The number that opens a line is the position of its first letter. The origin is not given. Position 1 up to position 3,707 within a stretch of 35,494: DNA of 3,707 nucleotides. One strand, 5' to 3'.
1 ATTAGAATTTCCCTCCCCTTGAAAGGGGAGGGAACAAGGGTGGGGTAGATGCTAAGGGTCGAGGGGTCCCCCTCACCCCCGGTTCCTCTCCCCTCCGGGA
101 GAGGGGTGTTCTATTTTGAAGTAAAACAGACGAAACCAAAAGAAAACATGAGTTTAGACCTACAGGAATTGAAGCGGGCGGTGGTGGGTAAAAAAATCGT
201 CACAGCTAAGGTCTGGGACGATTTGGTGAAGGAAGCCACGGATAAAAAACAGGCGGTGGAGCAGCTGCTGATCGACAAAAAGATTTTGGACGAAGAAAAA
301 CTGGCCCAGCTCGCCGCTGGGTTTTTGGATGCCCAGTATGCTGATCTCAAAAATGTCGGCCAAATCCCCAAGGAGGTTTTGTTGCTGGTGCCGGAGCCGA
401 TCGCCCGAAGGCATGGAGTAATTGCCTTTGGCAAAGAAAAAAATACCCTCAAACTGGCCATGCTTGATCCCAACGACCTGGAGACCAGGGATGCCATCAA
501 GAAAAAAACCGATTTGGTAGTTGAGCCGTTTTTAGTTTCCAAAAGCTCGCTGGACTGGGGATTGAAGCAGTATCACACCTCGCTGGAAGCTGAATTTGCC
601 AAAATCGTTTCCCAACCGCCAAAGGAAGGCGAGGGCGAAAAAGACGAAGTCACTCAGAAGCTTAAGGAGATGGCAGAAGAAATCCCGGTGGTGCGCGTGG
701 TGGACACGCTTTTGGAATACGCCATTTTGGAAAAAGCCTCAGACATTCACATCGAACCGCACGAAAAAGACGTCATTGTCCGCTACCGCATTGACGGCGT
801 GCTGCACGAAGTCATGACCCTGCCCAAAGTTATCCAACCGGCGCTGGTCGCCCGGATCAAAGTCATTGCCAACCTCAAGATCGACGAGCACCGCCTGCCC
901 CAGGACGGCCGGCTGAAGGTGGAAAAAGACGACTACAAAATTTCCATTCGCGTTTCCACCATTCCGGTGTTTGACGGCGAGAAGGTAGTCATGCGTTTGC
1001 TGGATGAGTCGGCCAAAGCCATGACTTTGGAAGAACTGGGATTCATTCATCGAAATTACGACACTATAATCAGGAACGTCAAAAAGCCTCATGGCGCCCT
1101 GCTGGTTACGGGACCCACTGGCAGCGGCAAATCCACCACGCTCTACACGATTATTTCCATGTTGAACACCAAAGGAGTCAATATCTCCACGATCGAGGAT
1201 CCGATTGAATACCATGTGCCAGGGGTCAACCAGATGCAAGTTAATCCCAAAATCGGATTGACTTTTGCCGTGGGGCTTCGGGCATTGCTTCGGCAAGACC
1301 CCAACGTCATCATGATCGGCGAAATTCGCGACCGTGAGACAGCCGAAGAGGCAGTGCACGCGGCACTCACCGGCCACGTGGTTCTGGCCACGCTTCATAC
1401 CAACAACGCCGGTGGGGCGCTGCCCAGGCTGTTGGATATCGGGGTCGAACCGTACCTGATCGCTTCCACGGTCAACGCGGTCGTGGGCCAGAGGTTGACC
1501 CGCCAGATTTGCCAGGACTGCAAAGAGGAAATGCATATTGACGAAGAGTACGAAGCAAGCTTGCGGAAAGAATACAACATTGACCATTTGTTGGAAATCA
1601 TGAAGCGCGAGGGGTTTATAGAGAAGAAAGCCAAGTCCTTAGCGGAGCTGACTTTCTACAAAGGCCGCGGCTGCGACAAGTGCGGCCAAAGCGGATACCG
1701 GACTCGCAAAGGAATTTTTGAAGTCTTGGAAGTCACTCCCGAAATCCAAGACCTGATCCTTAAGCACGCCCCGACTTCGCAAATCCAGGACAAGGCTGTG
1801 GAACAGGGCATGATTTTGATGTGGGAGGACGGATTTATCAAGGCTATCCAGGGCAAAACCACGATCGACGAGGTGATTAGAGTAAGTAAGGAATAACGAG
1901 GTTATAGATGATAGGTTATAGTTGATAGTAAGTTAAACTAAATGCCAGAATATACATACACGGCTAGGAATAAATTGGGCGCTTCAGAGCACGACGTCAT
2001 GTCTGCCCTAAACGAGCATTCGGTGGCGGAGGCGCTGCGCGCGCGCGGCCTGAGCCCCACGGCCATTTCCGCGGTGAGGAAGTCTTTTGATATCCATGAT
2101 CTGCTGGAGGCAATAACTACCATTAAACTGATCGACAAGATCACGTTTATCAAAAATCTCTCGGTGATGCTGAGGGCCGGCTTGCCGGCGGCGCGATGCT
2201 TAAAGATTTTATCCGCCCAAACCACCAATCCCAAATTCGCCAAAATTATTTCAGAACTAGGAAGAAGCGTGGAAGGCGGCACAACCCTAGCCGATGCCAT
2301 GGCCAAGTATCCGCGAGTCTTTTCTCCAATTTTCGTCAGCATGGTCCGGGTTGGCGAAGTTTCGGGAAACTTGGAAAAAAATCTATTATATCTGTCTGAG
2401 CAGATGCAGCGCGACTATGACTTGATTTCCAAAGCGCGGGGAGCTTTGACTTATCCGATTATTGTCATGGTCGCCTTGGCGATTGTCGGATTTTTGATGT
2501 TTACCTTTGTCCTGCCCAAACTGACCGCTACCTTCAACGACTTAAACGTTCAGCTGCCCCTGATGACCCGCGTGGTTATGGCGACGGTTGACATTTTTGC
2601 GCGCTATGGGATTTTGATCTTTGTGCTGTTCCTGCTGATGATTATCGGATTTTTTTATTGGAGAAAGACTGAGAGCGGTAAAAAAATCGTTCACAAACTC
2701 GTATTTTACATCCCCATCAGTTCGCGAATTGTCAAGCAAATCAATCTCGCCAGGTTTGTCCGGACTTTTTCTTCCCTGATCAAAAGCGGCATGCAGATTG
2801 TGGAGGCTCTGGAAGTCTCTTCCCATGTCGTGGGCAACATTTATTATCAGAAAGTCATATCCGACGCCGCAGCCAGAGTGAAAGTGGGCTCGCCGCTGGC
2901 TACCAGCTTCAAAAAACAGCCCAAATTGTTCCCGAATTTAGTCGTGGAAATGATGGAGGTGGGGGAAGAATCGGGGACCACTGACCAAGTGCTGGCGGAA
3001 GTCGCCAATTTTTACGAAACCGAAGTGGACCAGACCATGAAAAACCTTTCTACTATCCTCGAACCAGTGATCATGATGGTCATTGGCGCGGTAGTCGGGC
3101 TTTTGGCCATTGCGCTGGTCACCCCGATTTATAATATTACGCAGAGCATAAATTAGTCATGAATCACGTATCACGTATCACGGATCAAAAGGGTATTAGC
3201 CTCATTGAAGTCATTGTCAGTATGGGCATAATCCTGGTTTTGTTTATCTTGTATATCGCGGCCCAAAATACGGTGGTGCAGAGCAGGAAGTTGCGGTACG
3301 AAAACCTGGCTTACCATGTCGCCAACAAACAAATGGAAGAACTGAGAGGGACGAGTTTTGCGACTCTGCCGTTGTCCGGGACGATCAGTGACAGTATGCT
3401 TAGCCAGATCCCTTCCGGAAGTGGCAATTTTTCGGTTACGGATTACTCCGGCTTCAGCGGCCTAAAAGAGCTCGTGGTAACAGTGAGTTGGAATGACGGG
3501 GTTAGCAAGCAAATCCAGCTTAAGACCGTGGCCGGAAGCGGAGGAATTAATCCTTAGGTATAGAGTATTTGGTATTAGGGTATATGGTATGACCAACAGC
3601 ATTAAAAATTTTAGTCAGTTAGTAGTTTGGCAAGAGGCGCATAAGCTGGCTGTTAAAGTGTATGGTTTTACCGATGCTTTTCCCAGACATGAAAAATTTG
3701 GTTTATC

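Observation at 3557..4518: Avd/23S-IVS-type four-helix-bundle ORF bracketed by inverted heptamer arrays and fused in frame to a start-less pseudopilin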

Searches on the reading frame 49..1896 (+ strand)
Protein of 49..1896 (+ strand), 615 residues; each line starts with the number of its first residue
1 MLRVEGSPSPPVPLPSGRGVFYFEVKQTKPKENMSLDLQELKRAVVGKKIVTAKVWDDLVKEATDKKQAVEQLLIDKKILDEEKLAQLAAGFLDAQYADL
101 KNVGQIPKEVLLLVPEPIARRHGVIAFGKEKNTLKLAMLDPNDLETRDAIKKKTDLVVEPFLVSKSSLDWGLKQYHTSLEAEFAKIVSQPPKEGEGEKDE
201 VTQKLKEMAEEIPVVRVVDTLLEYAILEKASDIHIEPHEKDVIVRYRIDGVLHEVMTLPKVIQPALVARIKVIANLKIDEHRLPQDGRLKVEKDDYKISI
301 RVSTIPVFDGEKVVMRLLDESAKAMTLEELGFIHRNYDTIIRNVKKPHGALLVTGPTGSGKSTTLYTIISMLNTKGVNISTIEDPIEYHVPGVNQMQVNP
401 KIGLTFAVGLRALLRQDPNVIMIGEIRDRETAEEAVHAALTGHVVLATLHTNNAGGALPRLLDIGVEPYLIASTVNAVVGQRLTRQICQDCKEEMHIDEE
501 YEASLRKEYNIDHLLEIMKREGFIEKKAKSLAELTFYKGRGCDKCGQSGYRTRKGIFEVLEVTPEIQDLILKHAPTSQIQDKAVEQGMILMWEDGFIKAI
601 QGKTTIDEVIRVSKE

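Call 3: search_protein_families(library=pfam, proteins=[window:49-1896:+], max_evalue=0.01)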
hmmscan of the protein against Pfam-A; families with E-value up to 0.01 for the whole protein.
window:49-1896:+ (615 aa): 9 families
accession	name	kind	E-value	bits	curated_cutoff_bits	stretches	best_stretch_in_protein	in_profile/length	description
PF00437.27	T2SSE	-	1.9e-126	422.1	24.9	1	209-611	3-370/370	Type II/IV secretion system protein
PF05157.20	MshEN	-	1.2e-13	51.3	23.1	1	105-175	12-83/90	MshEN domain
PF25199.1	nSTAND_NTPase5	-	0.00016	22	34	1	342-388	35-82/145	Novel STAND NTPase 5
PF13555.12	AAA_29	-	0.00049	20.2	27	1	346-372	20-46/61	P-loop containing region of AAA domain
PF03266.21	NTPase_1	-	0.00075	19.8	23.9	1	351-380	2-31/168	NTPase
PF01580.24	FtsK_SpoIIIE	-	0.0013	18.6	24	1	340-370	32-61/221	FtsK/SpoIIIE family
PF13401.12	AAA_22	-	0.002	18.9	27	1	347-400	4-52/130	AAA domain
PF20720.3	nSTAND3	-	0.0024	18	27.2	1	336-385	6-54/155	Novel STAND NTPase 3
PF13191.12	AAA_16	-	0.0025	18.8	32.6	0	344-376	19-52/167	AAA ATPase domain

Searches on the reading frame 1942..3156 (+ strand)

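Call 3: search_protein_families(library=pfam, proteins=[window:1942-3156:+], max_evalue=0.01)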
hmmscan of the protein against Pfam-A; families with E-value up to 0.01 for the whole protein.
window:1942-3156:+ (404 aa): 1 family
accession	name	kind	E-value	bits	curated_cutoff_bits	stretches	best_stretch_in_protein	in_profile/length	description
PF00482.28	T2SSF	-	2.6e-58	195.9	25.2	2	69-192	1-125/125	Type II secretion system (T2SS), protein F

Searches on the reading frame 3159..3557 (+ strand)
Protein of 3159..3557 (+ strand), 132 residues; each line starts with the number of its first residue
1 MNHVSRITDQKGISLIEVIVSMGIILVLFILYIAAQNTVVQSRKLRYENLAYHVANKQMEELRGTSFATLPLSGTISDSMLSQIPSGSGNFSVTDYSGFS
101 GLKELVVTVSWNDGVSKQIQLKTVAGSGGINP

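Call 3: search_protein_families(library=pfam, proteins=[window:3159-3557:+], max_evalue=0.01)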
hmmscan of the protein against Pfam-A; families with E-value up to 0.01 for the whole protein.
window:3159-3557:+ (132 aa): 1 family
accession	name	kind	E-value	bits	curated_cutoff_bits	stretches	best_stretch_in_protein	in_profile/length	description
PF07963.17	N_methyl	-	4.7e-05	23.2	21.2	1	9-30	3-24/27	Prokaryotic N-terminal methylation motif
